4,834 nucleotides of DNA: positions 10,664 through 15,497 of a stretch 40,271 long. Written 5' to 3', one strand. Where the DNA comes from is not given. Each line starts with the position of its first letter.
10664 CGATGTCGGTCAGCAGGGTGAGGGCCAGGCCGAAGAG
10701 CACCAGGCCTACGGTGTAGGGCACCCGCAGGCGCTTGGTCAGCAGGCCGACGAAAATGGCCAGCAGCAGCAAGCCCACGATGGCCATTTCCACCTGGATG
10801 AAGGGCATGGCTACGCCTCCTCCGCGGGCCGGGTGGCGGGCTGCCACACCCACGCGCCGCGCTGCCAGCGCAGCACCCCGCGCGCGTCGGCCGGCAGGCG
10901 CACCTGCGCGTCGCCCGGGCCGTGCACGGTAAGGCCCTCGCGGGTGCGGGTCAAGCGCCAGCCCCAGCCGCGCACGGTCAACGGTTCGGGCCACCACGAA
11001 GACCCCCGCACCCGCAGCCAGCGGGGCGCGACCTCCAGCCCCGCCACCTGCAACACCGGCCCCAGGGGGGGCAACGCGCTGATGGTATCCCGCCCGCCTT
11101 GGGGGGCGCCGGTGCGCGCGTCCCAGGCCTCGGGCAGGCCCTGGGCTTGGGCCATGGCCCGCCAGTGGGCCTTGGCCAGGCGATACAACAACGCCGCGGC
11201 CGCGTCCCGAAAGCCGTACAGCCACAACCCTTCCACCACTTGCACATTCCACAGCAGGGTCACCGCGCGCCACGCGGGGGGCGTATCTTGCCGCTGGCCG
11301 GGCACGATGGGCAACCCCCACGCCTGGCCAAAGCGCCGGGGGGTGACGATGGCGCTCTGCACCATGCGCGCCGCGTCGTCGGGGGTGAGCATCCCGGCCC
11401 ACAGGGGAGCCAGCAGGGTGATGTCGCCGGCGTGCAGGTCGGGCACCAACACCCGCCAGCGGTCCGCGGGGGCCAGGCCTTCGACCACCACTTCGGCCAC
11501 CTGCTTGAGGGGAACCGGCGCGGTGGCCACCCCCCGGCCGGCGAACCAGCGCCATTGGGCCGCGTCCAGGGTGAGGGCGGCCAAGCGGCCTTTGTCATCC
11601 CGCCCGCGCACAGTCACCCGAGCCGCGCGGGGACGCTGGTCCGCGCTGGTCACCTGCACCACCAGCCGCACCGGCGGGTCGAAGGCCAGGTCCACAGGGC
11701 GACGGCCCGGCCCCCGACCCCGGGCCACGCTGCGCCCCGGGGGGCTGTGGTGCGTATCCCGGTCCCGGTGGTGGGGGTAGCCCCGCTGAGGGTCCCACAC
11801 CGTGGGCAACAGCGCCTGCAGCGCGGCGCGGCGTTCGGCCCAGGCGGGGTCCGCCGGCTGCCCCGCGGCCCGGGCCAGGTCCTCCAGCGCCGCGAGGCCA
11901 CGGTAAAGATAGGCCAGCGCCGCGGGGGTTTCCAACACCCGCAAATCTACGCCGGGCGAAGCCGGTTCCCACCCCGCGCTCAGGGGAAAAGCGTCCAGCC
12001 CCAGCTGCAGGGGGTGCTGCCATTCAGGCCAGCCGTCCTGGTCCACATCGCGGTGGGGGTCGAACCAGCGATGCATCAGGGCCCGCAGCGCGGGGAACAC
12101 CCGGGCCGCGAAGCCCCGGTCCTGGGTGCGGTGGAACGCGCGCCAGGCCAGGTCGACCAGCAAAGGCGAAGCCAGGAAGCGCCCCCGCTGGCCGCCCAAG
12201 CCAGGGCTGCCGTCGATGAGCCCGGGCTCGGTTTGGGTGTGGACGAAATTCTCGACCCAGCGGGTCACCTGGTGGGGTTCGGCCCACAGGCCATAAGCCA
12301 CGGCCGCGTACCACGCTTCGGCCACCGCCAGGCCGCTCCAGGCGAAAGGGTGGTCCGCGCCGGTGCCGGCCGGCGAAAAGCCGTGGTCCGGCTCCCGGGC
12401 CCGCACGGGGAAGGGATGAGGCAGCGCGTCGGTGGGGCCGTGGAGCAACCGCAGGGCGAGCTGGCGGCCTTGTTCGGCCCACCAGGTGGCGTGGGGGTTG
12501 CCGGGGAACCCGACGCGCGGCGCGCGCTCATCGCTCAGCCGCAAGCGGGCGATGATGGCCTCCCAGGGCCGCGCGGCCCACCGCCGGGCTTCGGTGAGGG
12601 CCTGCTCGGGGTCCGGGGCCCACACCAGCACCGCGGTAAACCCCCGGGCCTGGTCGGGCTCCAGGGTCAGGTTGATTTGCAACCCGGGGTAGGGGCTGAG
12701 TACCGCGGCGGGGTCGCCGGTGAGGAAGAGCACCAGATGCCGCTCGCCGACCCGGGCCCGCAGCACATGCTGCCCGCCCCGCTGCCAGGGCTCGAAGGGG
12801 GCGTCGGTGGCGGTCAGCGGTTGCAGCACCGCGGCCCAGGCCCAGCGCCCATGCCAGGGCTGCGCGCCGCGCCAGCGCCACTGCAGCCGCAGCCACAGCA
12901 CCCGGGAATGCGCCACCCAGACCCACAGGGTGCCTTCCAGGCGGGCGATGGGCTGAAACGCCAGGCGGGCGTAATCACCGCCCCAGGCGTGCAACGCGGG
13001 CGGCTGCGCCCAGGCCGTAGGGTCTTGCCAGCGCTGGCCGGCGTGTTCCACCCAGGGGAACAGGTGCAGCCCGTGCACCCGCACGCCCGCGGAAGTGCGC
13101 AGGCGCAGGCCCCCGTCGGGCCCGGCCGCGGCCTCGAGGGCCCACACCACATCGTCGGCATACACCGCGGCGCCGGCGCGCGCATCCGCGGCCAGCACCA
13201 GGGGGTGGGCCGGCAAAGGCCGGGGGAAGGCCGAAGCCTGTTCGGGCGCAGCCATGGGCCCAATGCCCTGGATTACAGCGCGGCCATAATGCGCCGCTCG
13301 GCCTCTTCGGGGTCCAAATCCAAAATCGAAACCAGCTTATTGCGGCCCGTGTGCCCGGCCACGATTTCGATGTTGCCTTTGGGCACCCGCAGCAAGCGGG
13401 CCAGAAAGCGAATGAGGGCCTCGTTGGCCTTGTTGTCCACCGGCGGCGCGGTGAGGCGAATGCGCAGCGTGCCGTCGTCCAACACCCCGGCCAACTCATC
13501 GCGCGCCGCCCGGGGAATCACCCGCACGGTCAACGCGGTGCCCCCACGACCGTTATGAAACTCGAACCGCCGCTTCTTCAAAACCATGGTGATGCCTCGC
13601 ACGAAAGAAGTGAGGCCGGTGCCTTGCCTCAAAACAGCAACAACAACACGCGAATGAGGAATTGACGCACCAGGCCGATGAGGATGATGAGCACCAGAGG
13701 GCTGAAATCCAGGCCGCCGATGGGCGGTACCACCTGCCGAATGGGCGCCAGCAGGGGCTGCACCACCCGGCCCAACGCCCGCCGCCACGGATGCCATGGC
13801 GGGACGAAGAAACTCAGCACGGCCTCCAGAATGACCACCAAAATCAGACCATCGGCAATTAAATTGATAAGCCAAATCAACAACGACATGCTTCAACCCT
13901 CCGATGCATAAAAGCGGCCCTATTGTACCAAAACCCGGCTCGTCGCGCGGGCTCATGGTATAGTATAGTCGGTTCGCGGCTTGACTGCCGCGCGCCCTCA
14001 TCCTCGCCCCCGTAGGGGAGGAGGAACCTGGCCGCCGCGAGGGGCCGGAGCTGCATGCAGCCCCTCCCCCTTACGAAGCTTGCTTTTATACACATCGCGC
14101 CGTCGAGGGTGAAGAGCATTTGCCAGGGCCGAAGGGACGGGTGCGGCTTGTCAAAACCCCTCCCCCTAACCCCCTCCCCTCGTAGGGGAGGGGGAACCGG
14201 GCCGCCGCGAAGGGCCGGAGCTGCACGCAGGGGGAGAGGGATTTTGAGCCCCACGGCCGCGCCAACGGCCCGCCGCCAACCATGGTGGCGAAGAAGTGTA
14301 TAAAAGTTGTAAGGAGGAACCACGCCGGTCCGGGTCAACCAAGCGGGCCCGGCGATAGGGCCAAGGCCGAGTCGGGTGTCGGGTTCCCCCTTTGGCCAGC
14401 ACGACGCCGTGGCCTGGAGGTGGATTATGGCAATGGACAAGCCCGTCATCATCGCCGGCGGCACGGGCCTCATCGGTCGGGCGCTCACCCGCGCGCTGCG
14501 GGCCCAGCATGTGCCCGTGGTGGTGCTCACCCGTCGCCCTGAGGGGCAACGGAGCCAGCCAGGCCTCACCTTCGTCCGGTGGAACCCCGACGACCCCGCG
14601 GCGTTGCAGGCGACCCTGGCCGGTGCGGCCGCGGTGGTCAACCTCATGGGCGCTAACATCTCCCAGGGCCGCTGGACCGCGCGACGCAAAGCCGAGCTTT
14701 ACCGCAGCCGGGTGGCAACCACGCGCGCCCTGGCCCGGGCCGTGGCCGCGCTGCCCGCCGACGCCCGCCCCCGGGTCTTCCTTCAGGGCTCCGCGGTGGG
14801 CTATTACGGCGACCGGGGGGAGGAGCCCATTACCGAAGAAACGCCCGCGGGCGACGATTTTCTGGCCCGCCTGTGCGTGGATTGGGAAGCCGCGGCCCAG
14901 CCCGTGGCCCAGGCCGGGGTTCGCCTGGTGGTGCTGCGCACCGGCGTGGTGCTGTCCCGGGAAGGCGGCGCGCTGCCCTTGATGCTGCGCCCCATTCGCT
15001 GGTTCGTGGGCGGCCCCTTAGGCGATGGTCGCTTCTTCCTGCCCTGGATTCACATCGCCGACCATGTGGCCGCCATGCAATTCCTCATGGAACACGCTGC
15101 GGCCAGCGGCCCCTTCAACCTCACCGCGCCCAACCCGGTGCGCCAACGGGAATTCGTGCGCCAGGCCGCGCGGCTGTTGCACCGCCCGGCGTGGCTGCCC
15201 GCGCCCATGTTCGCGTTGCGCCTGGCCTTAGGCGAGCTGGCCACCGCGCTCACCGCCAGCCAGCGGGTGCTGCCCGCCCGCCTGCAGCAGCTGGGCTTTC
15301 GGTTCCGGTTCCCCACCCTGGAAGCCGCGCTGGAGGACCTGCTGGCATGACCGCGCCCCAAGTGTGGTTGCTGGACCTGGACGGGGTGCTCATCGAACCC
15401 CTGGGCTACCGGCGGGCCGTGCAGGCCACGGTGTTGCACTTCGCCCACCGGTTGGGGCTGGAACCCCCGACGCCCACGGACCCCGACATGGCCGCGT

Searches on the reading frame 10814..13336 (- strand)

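Call 12: search_protein_families(library=pfam, proteins=[window:10814-13336:-], max_evalue=0.001)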
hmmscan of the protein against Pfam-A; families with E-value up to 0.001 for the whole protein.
window:10814-13336:- (841 aa): 1 family
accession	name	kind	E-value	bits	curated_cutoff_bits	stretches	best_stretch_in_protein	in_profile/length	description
PF01204.24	Trehalase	-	0.00018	21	21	0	640-750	376-488/512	Trehalase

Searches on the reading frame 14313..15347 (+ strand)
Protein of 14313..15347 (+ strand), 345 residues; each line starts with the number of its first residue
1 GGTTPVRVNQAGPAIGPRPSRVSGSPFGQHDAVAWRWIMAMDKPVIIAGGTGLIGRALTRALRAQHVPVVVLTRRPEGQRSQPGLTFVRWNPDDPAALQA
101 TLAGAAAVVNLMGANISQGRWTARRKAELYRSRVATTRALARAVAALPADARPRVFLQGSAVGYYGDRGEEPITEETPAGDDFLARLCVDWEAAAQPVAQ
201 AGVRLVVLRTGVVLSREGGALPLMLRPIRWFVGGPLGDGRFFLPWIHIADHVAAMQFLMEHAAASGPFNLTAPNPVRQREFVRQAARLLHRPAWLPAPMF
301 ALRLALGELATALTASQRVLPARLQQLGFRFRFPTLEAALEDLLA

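Call 12: search_protein_families(library=pfam, proteins=[window:14313-15347:+], max_evalue=0.001)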
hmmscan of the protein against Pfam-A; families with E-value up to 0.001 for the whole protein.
window:14313-15347:+ (345 aa): 7 families
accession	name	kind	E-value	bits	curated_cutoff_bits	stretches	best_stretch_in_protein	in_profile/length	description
PF01370.27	Epimerase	-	2.4e-25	89.8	20.9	1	45-269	1-238/240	NAD dependent epimerase/dehydratase family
PF08338.16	DUF1731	-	1.1e-19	70.3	27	1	297-343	1-47/47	Domain of unknown function (DUF1731)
PF13460.12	NAD_binding_10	-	2e-10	41.3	27.2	1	49-218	1-151/184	NAD(P)H-binding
PF16363.11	GDP_Man_Dehyd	-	1.2e-06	28.7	27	1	47-179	2-147/332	GDP-mannose 4,6 dehydratase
PF05368.20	NmrA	-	5.8e-06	26.6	27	1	42-118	2-86/298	NmrA-like family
PF04321.23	RmlD_sub_bind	-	0.00026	20.6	27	1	45-219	3-157/287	RmlD substrate binding domain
PF03435.24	Sacchrp_dh_NADP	-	0.00071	20.4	25.1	0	46-115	2-79/129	Saccharopine dehydrogenase NADP binding domain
